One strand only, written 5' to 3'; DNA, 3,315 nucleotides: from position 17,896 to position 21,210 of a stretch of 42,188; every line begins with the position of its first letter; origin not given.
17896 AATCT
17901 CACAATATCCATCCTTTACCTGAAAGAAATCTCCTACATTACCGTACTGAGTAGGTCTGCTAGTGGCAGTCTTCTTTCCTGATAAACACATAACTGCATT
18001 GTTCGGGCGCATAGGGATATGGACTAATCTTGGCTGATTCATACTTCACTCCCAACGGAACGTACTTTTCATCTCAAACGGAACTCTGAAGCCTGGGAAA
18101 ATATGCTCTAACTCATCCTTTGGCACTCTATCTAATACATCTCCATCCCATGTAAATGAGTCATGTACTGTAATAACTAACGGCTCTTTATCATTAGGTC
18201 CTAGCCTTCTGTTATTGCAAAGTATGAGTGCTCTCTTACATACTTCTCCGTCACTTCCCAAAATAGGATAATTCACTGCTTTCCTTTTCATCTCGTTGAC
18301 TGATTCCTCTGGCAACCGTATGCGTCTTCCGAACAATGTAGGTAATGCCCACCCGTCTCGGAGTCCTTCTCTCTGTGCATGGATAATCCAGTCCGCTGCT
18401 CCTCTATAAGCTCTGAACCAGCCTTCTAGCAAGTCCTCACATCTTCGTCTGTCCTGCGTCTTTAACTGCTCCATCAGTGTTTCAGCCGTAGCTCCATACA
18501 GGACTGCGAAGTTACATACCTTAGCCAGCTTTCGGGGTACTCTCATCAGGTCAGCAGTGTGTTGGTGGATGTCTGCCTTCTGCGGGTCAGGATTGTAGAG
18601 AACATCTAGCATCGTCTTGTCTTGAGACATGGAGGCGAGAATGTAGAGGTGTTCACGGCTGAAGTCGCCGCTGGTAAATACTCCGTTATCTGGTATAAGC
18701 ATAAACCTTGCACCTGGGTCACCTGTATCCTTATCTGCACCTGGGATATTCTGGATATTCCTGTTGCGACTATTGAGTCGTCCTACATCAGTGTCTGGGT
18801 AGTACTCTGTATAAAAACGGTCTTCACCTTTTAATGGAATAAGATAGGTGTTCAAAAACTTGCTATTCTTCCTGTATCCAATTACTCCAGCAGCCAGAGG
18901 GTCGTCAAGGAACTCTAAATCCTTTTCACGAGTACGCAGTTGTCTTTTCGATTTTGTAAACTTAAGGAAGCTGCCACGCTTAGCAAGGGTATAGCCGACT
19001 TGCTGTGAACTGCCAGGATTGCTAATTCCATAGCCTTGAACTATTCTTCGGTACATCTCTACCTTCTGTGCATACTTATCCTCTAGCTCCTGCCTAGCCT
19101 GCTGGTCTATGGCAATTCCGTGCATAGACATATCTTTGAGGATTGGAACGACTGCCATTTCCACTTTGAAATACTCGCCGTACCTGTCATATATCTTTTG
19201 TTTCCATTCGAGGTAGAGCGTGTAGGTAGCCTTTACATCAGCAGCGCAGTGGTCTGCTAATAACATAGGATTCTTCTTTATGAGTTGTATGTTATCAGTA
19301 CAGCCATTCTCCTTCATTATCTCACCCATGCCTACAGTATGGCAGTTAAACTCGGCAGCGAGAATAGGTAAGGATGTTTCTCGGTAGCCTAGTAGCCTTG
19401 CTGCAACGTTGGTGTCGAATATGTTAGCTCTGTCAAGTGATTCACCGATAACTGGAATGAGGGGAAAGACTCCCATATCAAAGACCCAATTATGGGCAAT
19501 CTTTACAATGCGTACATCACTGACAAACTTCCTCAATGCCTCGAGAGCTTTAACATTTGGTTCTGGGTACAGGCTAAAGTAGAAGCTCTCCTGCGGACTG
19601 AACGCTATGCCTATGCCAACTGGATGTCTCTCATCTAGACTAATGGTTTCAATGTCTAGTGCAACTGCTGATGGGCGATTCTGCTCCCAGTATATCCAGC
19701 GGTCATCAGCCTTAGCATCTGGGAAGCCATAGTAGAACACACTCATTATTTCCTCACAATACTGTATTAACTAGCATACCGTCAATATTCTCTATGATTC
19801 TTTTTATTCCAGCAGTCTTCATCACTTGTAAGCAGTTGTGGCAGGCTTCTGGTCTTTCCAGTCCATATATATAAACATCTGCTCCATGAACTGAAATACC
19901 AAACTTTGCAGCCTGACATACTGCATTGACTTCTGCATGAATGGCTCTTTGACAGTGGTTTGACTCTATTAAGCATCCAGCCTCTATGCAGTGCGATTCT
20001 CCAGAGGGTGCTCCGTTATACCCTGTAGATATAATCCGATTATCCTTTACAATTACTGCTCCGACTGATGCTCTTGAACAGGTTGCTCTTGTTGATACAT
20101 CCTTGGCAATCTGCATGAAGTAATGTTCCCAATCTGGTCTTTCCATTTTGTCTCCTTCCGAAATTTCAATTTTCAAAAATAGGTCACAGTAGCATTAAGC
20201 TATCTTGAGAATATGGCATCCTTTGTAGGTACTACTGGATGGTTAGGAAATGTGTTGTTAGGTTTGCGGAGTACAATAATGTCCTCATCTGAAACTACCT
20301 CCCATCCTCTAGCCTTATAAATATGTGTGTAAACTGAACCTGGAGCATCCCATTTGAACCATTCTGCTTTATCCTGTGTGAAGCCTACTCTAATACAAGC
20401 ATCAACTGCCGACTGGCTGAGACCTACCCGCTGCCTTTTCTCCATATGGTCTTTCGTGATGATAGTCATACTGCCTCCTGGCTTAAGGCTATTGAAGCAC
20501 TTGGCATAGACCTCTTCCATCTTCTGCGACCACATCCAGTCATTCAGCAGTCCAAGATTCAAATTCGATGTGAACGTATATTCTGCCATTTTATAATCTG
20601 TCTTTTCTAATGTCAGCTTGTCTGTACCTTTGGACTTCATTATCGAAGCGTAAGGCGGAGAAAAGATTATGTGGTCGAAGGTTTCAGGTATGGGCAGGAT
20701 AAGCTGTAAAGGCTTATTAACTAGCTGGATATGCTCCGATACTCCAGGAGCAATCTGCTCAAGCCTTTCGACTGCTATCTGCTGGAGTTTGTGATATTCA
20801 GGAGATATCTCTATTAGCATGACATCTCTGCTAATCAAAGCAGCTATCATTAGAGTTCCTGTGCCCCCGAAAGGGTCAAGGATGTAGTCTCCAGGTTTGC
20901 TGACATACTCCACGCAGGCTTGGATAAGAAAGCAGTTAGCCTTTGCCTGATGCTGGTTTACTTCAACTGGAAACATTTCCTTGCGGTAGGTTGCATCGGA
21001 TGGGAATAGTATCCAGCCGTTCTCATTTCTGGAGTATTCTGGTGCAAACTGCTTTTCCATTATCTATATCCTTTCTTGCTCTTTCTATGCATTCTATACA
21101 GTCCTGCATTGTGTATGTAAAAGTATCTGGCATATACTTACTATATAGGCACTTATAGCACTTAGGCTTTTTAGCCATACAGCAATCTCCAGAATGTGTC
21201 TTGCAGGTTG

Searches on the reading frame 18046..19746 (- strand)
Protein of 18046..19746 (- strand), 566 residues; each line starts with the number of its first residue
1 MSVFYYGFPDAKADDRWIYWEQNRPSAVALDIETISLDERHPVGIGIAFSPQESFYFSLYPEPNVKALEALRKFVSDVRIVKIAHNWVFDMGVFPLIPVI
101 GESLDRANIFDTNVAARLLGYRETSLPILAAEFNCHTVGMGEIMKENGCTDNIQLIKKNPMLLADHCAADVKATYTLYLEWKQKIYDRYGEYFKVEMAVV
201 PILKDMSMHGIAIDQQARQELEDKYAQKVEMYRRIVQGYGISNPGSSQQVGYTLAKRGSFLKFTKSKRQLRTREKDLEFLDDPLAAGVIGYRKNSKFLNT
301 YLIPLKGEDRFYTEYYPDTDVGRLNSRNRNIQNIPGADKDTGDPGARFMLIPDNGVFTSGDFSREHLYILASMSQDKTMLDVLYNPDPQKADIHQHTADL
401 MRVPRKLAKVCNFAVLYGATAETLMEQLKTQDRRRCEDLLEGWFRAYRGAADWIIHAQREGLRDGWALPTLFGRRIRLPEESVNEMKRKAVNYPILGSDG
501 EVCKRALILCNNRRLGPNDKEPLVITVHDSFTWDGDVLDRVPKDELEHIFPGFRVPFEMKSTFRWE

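Call 47: search_protein_families(library=phrogs, proteins=[window:18046-19746:-], max_evalue=0.001)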
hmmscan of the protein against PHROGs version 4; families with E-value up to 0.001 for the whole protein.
window:18046-19746:- (566 aa): 5 families
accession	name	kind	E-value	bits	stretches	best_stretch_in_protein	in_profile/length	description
phrog_17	-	DNA, RNA and nucleotide metabolism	8.3e-73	247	1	25-535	670-1192/1445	DNA polymerase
phrog_2573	-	DNA, RNA and nucleotide metabolism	5.9e-13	49.7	1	353-534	15-228/336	DNA polymerase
phrog_5995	-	DNA, RNA and nucleotide metabolism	6.3e-09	36.7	1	413-532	2-125/236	DNA polymerase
phrog_15971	-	DNA, RNA and nucleotide metabolism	1.2e-08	35.5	1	192-530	3-328/376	DNA polymerase I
phrog_35406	-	DNA, RNA and nucleotide metabolism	3.1e-05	24.3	1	404-507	108-215/320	DNA polymerase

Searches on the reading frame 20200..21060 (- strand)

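Call 49: search_protein_families(library=phrogs, proteins=[window:20200-21060:-], max_evalue=0.001)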
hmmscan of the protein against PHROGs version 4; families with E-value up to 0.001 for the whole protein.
window:20200-21060:- (286 aa): 6 families
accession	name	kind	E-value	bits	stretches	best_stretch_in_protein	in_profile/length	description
phrog_67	-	other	1.6e-15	58.3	1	45-105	290-348/743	DNA methyltransferase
phrog_3008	-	other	9.5e-10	39.1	1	43-100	156-214/244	DNA methyltransferase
phrog_498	-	other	2.4e-08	34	1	41-102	363-422/633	DNA methyltransferase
phrog_18146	-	other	1.2e-07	32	0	179-266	362-450/452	DNA methyltransferase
phrog_9133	-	unknown function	0.00024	20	1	55-207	754-859/1259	-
phrog_12517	-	unknown function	0.0006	20.1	0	45-145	94-196/316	-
